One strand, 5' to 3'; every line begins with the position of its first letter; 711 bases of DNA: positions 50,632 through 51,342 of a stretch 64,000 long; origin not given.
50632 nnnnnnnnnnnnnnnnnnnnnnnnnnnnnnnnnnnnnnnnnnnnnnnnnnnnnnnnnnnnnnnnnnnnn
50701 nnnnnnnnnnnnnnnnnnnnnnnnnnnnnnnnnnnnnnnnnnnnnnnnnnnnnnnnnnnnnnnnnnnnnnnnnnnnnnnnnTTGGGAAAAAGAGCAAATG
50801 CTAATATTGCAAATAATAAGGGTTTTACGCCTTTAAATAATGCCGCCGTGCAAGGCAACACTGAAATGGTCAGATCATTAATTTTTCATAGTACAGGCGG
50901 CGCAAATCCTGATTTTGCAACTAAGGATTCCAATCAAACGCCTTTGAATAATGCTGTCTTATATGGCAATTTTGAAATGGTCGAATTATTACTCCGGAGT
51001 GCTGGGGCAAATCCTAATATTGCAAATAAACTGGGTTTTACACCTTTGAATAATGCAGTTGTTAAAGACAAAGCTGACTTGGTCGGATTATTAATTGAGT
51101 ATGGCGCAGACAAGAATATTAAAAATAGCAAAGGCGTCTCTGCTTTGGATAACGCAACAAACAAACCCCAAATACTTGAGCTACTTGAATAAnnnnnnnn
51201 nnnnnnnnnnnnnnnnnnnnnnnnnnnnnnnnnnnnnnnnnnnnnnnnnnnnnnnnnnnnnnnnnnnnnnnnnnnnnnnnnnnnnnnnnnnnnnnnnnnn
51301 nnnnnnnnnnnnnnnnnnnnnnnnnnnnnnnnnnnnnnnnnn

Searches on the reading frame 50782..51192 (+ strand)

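Call 16: search_protein_families(library=pfam, proteins=[window:50782-51192:+])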
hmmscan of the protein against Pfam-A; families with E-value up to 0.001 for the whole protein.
window:50782-51192:+ (136 aa): 6 families
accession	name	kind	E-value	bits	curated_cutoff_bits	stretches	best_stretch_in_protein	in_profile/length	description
PF12796.13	Ank_2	-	4.2e-23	82.2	27.3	2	5-81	20-89/90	Ankyrin repeats (3 copies)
PF13857.12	Ank_5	-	5.7e-20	71.6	27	3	73-123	3-54/56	Ankyrin repeats (many copies)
PF00023.36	Ank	-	6.6e-20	70.5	21.1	2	51-83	2-33/33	Ankyrin repeat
PF13606.12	Ank_3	-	5.1e-18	63.5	22.3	1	51-80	2-30/30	Ankyrin repeat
PF13637.12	Ank_4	-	1.7e-15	57.2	22.7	1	21-71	4-50/50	Ankyrin repeats (many copies)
PF24521.3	Ank_KRIT1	-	0.00022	21.4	80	0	18-81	50-115/149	KRIT1 ankyrin-repeats domain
